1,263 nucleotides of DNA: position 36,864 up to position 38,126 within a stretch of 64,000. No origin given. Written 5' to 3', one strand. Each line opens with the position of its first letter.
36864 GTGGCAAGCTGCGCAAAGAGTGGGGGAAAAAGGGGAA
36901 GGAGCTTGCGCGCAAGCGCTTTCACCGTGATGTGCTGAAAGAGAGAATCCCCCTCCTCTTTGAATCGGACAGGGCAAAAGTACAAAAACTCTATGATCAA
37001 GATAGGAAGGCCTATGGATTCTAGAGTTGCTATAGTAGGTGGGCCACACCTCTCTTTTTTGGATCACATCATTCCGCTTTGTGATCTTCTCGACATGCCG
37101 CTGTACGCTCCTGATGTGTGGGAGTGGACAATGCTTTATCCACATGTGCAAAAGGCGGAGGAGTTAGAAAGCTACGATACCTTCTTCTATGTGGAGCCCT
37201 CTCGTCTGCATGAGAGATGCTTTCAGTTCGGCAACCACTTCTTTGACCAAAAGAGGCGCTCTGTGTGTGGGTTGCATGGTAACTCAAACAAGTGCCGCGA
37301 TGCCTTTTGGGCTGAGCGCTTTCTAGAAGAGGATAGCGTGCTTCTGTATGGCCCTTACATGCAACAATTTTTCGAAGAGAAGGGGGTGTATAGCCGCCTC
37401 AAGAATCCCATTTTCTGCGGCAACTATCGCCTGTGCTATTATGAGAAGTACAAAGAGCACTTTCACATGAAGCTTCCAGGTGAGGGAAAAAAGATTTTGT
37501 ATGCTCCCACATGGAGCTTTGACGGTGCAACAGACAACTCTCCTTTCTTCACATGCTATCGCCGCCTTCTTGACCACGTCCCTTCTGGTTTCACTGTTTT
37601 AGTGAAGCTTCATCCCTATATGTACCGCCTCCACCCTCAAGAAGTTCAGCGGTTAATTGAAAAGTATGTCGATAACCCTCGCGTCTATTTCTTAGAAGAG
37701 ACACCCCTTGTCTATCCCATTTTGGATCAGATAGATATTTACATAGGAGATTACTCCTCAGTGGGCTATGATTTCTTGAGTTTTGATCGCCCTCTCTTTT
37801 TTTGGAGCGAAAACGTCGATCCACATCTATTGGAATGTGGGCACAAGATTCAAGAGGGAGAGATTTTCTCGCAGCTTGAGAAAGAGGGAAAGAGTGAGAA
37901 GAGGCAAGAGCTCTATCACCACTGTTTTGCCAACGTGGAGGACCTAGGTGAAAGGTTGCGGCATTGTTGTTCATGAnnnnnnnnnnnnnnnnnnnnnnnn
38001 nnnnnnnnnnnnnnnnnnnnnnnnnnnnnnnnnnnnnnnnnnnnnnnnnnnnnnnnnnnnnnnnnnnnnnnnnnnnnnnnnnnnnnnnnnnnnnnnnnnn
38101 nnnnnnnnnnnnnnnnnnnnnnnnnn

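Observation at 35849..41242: Six translationally coupled transferases, including two TagB/TagF-type glycerophosphotransferases: a teichoic-acid/capsule-like polymer module in a chlamydia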

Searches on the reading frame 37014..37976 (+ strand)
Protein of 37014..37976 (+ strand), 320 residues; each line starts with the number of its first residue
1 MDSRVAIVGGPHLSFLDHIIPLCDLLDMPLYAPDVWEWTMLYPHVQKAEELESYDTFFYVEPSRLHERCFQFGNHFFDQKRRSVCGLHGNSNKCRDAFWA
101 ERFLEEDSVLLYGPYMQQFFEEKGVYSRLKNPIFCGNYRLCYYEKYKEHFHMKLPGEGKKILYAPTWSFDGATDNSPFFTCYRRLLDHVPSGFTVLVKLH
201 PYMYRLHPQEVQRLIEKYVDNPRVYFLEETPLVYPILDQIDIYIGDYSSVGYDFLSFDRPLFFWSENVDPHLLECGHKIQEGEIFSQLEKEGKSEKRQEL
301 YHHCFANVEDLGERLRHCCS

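Call 3: search_protein_families(library=pfam, proteins=[window:37014-37976:+], max_evalue=0.1)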
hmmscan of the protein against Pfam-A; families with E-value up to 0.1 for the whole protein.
window:37014-37976:+ (320 aa): 1 family
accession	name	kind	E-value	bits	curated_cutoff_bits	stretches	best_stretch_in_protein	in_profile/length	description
PF04464.20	Glyphos_transf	-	3.4e-13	49.7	22.1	1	154-269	188-297/367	CDP-Glycerol:Poly(glycerophosphate) glycerophosphotransferase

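Call 4: search_protein_families(library=ncbifam, proteins=[window:37014-37976:+], max_evalue=0.1)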
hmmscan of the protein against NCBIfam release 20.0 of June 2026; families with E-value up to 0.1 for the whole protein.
window:37014-37976:+ (320 aa): 2 families
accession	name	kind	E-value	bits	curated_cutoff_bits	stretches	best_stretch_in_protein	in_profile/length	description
NF041713.1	Tar_polymTarL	equivalog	3.8e-07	29.1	1000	1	142-267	370-493/562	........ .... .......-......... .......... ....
NF041712.1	techglyph_taseTarF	equivalog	0.00019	20.6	550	1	141-267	197-315/388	teichoic acid glycerol-phosphate transferase TarF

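Call 8: find_encoding_contigs(protein=window:37014-37976:+, flank=10000, max_places=6)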
Protein window:37014-37976:+ (320 aa): 2 contigs read that carry it; 2 places shown.
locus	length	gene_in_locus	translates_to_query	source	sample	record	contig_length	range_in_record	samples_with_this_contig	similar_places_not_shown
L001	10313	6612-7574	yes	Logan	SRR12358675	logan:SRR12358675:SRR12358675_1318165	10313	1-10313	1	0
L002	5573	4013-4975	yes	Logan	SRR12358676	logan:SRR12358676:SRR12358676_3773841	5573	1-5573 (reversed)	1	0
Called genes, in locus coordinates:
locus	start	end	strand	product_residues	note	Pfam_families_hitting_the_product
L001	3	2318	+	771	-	?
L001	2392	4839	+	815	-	-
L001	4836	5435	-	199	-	PF04893:Yip1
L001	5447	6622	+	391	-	PF00534:Glycos_transf_1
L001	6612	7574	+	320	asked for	PF04464:Glyphos_transf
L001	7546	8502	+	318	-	PF04464:Glyphos_transf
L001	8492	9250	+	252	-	-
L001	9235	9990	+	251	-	PF00535:Glycos_transf_2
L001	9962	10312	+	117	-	?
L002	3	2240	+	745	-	?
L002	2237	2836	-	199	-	PF04893:Yip1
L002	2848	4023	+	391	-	PF00534:Glycos_transf_1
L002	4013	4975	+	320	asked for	PF04464:Glyphos_transf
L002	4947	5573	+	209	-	?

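Call 9: find_homologous_proteins(query=window:37014-37976:+)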
Query window:37014-37976:+ (320 aa): 656 proteins with E <= 0.001 among 1486 candidates; the best 120 are listed.
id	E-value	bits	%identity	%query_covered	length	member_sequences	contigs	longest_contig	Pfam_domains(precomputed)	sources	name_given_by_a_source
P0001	9.4e-227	770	100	100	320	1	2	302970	PF04464.21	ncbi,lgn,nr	ncbi:MAG: CDP-glycerol glycerophosphotransferase family protein [Chlamydiales bacterium]|nr:CDP-glyc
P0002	1.4e-152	526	68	100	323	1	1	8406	PF04464.21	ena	-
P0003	1.8e-145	503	68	97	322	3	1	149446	PF04464.21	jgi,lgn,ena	-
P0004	6.3e-137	474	66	96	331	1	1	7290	PF04464.21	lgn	-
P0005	5.4e-133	462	62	97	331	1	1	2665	PF04464.21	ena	-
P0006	4.5e-84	301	46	96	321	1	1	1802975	PF04464.21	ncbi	-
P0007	1.5e-80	289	46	94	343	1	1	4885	PF04464.21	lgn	-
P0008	2.3e-80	288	44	97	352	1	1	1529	PF04464.21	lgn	-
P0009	2.0e-79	285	44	95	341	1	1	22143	PF04464.21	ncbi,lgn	ncbi:MAG: CDP-glycerol glycerophosphotransferase family protein [Chlamydiales bacterium]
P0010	2.4e-77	279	45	98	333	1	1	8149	PF04464.21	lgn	-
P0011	1.3e-76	276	41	98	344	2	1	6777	PF04464.21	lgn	-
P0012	6.8e-76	274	42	95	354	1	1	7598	PF04464.21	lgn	-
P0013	1.8e-75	272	43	94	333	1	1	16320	PF04464.21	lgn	-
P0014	4.0e-74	268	41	96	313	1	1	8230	PF04464.21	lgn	-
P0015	1.2e-73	266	42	97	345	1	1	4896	PF04464.21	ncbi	-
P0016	1.8e-73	266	42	97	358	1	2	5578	PF04464.21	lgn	-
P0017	4.5e-73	265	42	96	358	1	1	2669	PF04464.21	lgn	-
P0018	9.7e-73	263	42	92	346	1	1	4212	PF04464.21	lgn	-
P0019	5.8e-72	261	41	94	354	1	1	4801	PF04464.21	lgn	-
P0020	2.6e-71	259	41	99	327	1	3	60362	PF04464.21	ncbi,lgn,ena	-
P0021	5.2e-71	258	43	94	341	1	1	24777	PF04464.21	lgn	-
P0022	1.6e-70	256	45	83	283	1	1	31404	PF04464.21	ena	-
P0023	4.4e-70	255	40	96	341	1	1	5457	PF04464.21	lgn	-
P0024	1.4e-69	253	42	98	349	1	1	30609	PF04464.21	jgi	-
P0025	7.4e-69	251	41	95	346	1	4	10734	PF04464.21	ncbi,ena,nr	ncbi:MAG: CDP-glycerol glycerophosphotransferase family protein [Chlamydiia bacterium]|nr:CDP-glycer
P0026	7.9e-68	247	42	97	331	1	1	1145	PF04464.21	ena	-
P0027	1.0e-67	247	41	96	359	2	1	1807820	PF04464.21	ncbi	-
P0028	1.1e-67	247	41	96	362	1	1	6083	PF04464.21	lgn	-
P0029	1.8e-67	246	40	98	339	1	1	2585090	PF04464.21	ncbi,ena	-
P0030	6.0e-67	244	38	97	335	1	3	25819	PF04464.21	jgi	jgi:hypothetical protein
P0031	6.1e-67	244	45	83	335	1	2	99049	PF04464.21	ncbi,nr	ncbi:MAG: CDP-glycerol glycerophosphotransferase family protein [Verrucomicrobia bacterium]|nr:CDP-g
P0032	6.2e-67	244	41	98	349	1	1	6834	PF04464.21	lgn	-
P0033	1.5e-66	243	38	97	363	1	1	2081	PF04464.21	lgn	-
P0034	2.7e-66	242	39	93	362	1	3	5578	PF04464.21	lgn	-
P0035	1.1e-65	240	39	98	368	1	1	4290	PF04464.21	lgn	-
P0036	1.3e-65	240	40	90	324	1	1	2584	PF04464.21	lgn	-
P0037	3.1e-65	239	40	96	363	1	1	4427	PF04464.21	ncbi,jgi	jgi:hypothetical protein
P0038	3.8e-65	238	40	96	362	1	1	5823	PF04464.21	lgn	-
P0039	5.1e-65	238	41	95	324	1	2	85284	PF04464.21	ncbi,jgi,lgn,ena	jgi:hypothetical protein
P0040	1.1e-64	237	43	85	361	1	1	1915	PF04464.21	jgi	jgi:hypothetical protein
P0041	1.1e-64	237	41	96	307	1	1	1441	PF04464.21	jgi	jgi:hypothetical protein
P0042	1.3e-64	237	38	94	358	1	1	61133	PF04464.21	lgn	-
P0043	1.5e-64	236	39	95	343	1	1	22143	PF04464.21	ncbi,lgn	ncbi:MAG: CDP-glycerol glycerophosphotransferase family protein [Chlamydiales bacterium]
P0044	2.3e-64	236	38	96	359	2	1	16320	PF04464.21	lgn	-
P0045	2.7e-64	236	40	99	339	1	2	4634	PF04464.21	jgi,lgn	-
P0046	1.0e-63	234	40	96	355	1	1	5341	PF04464.21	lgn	-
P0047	1.1e-63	234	40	99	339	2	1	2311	PF04464.21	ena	-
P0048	1.2e-63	234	40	96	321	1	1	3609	PF04464.21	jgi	-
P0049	2.1e-63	233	41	94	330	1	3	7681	PF04464.21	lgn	-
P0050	3.7e-63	232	39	100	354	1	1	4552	PF04464.21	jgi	jgi:CDP-Glycerol:Poly(glycerophosphate) glycerophosphotransferase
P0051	4.3e-63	232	37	98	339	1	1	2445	PF04464.21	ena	-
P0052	8.6e-63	231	39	97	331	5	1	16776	PF04464.21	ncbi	-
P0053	1.8e-62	230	40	99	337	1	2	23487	PF04464.21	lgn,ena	-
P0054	3.6e-62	229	38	95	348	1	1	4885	PF04464.21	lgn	-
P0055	3.9e-62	229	38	96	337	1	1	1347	PF04464.21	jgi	jgi:CDP-Glycerol:Poly(glycerophosphate) glycerophosphotransferase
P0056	5.0e-62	228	37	98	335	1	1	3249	PF04464.21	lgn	-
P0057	2.0e-61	226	39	97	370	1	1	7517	PF04464.21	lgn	-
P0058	7.3e-61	224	38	94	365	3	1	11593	PF04464.21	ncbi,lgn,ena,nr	ncbi:MAG: hypothetical protein K1000chlam4_00832 [Chlamydiae bacterium]|nr:hypothetical protein [Chl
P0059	1.2e-60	224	40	97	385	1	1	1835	PF04464.21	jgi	jgi:teichoic acid glycerol-phosphate primase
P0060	2.9e-60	222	37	95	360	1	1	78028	PF04464.21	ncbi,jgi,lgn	-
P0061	4.3e-59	219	38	98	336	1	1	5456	PF04464.21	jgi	jgi:CDP-glycerol glycerophosphotransferase (TagB/SpsB family)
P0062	1.2e-58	217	39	97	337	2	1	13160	PF04464.21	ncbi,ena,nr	ncbi:MAG: hypothetical protein S4CHLAM123_15370 [Chlamydiales bacterium]|nr:hypothetical protein [Ch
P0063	1.4e-58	217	37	98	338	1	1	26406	PF04464.21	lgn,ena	-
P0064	2.1e-58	216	37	99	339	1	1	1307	PF04464.21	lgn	-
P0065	2.3e-58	216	42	88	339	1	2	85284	PF04464.21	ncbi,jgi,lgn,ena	jgi:hypothetical protein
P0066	4.5e-58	215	37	97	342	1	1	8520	PF04464.21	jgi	jgi:teichoic acid glycerol-phosphate primase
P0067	7.7e-58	214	36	95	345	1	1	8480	PF04464.21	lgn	-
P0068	8.4e-58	214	37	97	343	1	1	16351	PF04464.21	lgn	-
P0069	1.5e-57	213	38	95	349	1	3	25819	PF04464.21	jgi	jgi:teichoic acid glycerol-phosphate primase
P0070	5.8e-57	212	38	99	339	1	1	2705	PF04464.21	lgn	-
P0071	5.9e-57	211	37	95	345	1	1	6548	PF04464.21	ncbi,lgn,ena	-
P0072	2.5e-56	209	39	98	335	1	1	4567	PF04464.21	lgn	-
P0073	3.7e-56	209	37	97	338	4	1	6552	PF04464.21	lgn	-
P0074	3.8e-56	209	36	99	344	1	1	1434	PF04464.21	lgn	-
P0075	1.8e-55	207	39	94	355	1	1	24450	PF04464.21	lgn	-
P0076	2.7e-55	206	38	93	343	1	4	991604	PF04464.21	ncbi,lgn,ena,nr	ncbi:MAG: hypothetical protein S4CHLAM45_06440 [Chlamydiales bacterium]|nr:hypothetical protein [Chl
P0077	1.1e-53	201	36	92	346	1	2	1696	PF04464.21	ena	-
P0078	2.8e-53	199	39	94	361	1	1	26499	PF04464.21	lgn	-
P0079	9.3e-53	198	36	97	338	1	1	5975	PF05159.21,PF04464.21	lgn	-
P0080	5.0e-52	195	35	100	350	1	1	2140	PF04464.21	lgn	-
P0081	1.4e-50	191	37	88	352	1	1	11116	PF04464.21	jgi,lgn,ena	-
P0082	4.0e-50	189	36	93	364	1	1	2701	PF04464.21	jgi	jgi:hypothetical protein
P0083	4.3e-50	189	34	98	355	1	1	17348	PF04464.21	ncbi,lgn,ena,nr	ncbi:MAG: hypothetical protein K940chlam9_00920 [Chlamydiae bacterium]|nr:hypothetical protein [Chla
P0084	6.0e-50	188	36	95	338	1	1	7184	PF04464.21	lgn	-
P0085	8.9e-50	188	34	99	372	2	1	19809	PF04464.21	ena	-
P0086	7.8e-49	185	35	97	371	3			PF04464.21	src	-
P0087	7.1e-48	182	36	87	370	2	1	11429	PF04464.21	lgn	-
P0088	4.3e-47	179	39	80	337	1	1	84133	PF04464.21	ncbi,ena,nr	ncbi:MAG: hypothetical protein KR126chlam1_01142 [Chlamydiae bacterium]|nr:hypothetical protein [Chl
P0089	8.2e-47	178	47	55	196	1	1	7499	PF04464.21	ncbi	ncbi:MAG: CDP-glycerol glycerophosphotransferase family protein, partial [Chlamydiales bacterium]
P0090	1.5e-46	177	35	96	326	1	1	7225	PF04464.21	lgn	-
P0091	6.0e-46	175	33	92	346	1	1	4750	PF04464.21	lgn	-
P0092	9.5e-46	175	34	99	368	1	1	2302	PF04464.21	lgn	-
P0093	8.7e-45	171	34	96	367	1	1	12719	PF04464.21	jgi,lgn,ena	-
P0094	2.7e-44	170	34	97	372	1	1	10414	PF04464.21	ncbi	-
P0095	3.2e-44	170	35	95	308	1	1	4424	PF04464.21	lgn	-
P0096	3.8e-44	169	35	98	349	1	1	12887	PF04464.21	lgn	-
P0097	3.8e-44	169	37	82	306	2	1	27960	PF04464.21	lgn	-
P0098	4.0e-44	169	36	82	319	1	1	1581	PF04464.21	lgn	-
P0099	5.1e-44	169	35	96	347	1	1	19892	PF04464.21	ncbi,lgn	-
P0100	6.0e-44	169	35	94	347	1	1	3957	PF04464.21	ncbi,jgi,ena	-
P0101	6.2e-44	169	33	97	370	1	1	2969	PF04464.21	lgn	-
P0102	1.7e-43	167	38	83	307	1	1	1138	PF04464.21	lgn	-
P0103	2.8e-43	167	34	87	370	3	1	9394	PF04464.21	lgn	-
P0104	3.0e-43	166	36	82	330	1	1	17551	PF04464.21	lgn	-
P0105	3.0e-43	166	35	94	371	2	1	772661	PF04464.21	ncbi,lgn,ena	-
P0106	3.6e-43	166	33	99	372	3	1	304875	PF04464.21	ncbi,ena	-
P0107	3.6e-43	166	35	95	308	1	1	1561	PF04464.21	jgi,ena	-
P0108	8.9e-43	165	36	82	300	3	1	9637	PF04464.21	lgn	-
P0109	1.1e-42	165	34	98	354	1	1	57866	PF04464.21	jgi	jgi:hypothetical protein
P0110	1.7e-42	164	35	93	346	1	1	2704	PF04464.21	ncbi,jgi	jgi:hypothetical protein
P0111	3.1e-42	163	34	95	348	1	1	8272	PF04464.21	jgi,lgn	-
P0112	3.1e-42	163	33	99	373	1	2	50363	PF04464.21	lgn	-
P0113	3.7e-42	163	34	94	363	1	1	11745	PF04464.21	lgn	-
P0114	4.6e-42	163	33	94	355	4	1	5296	PF04464.21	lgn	-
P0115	5.6e-42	162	30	100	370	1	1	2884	PF04464.21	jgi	jgi:hypothetical protein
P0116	5.7e-42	162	35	83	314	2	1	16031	PF04464.21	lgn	-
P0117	7.2e-42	162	32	95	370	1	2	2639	PF04464.21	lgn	-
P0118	7.2e-42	162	33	98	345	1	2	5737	PF04464.21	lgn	-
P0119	7.6e-42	162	34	94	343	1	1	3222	PF04464.21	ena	-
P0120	7.6e-42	162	31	95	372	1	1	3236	PF04464.21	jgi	-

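Call 12: find_encoding_contigs(protein=P0006, flank=10000, max_places=3)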
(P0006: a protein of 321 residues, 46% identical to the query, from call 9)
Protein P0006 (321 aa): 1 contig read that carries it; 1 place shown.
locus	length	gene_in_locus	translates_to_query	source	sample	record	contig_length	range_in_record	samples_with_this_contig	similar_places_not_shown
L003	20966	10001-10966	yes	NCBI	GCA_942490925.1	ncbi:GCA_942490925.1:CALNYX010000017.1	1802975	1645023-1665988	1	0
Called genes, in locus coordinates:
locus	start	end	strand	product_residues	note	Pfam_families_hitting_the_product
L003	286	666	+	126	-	-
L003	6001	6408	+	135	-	PF00961:LAGLIDADG_1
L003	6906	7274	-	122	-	-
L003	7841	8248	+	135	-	-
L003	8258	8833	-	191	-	PF04893:Yip1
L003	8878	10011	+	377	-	PF00534:Glycos_transf_1, PF13692:Glyco_trans_1_4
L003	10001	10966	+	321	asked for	PF04464:Glyphos_transf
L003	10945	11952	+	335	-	PF04464:Glyphos_transf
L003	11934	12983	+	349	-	PF13524:Glyco_trans_1_2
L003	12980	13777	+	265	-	PF00535:Glycos_transf_2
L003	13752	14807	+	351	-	PF13524:Glyco_trans_1_2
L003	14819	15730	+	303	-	PF25172:Beta-prop_WDR3_2nd, PF25174:Beta-prop_THOC3, PF25173:Beta-prop_WDR3_1st, PF24796:WDR55, PF25175:Beta-prop_WDR5, PF23381:Beta-prop_IFT122_1st, PF00400:WD40 (weak), PF25174:Beta-prop_THOC3, +7 more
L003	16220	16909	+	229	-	PF00153:Mito_carr (weak)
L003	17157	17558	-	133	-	-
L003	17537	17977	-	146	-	PF02472:ExbD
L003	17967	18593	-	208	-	PF01618:MotA_ExbB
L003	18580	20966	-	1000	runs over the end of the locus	PF07719:TPR_2 (faint), PF13174:TPR_6 (faint), PF13181:TPR_8 (faint), PF13428:TPR_14 (faint), PF14559:TPR_19 (faint), PF13432:TPR_16 (faint), PF00515:TPR_1 (faint), PF13424:TPR_12, +2 more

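Call 13: find_encoding_contigs(protein=P0029, flank=10000, max_places=3)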
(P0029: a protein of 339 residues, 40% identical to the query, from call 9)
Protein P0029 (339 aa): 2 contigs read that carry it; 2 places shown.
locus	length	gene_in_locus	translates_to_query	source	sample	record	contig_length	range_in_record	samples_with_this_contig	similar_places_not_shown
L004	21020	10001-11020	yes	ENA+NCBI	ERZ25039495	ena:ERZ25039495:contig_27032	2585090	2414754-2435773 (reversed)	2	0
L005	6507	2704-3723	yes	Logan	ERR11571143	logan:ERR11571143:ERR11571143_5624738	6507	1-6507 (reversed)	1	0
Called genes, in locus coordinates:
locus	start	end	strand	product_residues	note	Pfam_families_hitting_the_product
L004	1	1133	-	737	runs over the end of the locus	PF13491:FtsK_4TM, PF17854:FtsK_alpha, PF01580:FtsK_SpoIIIE, PF12846:AAA_10 (weak), PF09397:FtsK_gamma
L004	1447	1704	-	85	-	-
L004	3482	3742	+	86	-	-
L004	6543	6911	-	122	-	-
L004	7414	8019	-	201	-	PF00023:Ank (faint), PF12796:Ank_2 (faint), PF13637:Ank_4 (faint), PF00226:DnaJ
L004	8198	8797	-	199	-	PF04893:Yip1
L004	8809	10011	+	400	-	PF00534:Glycos_transf_1, PF13692:Glyco_trans_1_4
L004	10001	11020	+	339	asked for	PF04464:Glyphos_transf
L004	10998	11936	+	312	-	-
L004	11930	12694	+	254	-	PF00535:Glycos_transf_2, PF13641:Glyco_tranf_2_3 (faint)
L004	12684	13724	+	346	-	PF13524:Glyco_trans_1_2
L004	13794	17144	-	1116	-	-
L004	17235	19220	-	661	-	PF13365:Trypsin_2, PF25199:nSTAND_NTPase5 (faint), PF05729:NACHT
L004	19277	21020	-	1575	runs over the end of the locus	PF13365:Trypsin_2, PF05729:NACHT, PF20168:PDS5, PF23271:HEAT_GCN1, PF01602:Adaptin_N, PF23227:HEAT_MROH2B_C, PF23271:HEAT_GCN1, PF01602:Adaptin_N, +52 more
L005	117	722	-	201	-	PF00023:Ank (faint), PF12796:Ank_2 (faint), PF13637:Ank_4 (faint), PF00226:DnaJ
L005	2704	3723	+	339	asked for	PF04464:Glyphos_transf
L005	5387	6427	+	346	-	PF13524:Glyco_trans_1_2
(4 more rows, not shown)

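Call 14: find_encoding_contigs(protein=P0027, flank=10000, max_places=3)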
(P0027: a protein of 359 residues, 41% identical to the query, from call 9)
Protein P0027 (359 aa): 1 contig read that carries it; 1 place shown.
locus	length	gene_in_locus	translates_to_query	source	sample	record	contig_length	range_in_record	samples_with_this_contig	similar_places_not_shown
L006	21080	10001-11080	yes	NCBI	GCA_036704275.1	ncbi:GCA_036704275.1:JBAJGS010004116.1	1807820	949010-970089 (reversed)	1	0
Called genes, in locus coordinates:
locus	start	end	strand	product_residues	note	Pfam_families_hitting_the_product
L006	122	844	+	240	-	PF26390:MamS_MamX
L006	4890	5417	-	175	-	-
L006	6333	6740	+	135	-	PF00646:F-box, PF12937:F-box-like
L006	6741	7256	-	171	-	-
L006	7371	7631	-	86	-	-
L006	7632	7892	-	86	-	-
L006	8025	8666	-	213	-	PF04893:Yip1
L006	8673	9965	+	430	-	PF00534:Glycos_transf_1 (weak)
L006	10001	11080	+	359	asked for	PF04464:Glyphos_transf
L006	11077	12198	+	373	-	PF13524:Glyco_trans_1_2 (weak)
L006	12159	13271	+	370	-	PF13524:Glyco_trans_1_2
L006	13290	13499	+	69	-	-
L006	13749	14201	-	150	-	-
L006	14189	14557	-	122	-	PF02472:ExbD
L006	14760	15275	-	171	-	PF01618:MotA_ExbB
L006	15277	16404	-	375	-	PF00515:TPR_1 (faint), PF07719:TPR_2 (faint), PF13174:TPR_6 (faint), PF13181:TPR_8 (faint), PF13424:TPR_12 (faint), PF13428:TPR_14 (faint), PF13432:TPR_16 (faint), PF14559:TPR_19 (faint)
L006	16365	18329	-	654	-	PF00515:TPR_1 (faint), PF07719:TPR_2 (faint), PF13174:TPR_6 (faint), PF13181:TPR_8 (faint), PF13424:TPR_12 (faint), PF13428:TPR_14 (faint), PF13432:TPR_16 (faint), PF14559:TPR_19 (faint)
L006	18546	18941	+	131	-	-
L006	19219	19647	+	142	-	-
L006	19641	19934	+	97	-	-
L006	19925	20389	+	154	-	PF03602:Cons_hypoth95, PF05175:MTS, PF13847:Methyltransf_31, PF05958:tRNA_U5-meth_tr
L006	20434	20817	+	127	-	PF02699:YajC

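Call 15: search_solved_structures(query=window:37014-37976:+, max_evalue=1, show_alignments=3)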
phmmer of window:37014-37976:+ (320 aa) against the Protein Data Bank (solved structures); distinct sequences matched with E-value up to 1: 6.
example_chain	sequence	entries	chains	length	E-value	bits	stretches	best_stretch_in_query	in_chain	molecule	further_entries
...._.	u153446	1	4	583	2.4e-06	30.2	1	142-271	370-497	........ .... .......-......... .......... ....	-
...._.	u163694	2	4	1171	0.00087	21.8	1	161-257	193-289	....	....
8a0c_A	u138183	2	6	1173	0.00088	21.7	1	161-257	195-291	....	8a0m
3l7i_A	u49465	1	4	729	0.0016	20.9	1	149-270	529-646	Teichoic acid biosynthesis protein F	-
3l7j_A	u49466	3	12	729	0.0016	20.9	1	149-270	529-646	Teichoic acid biosynthesis protein F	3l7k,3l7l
3l7m_A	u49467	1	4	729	0.0066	18.9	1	149-270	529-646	Teichoic acid biosynthesis protein F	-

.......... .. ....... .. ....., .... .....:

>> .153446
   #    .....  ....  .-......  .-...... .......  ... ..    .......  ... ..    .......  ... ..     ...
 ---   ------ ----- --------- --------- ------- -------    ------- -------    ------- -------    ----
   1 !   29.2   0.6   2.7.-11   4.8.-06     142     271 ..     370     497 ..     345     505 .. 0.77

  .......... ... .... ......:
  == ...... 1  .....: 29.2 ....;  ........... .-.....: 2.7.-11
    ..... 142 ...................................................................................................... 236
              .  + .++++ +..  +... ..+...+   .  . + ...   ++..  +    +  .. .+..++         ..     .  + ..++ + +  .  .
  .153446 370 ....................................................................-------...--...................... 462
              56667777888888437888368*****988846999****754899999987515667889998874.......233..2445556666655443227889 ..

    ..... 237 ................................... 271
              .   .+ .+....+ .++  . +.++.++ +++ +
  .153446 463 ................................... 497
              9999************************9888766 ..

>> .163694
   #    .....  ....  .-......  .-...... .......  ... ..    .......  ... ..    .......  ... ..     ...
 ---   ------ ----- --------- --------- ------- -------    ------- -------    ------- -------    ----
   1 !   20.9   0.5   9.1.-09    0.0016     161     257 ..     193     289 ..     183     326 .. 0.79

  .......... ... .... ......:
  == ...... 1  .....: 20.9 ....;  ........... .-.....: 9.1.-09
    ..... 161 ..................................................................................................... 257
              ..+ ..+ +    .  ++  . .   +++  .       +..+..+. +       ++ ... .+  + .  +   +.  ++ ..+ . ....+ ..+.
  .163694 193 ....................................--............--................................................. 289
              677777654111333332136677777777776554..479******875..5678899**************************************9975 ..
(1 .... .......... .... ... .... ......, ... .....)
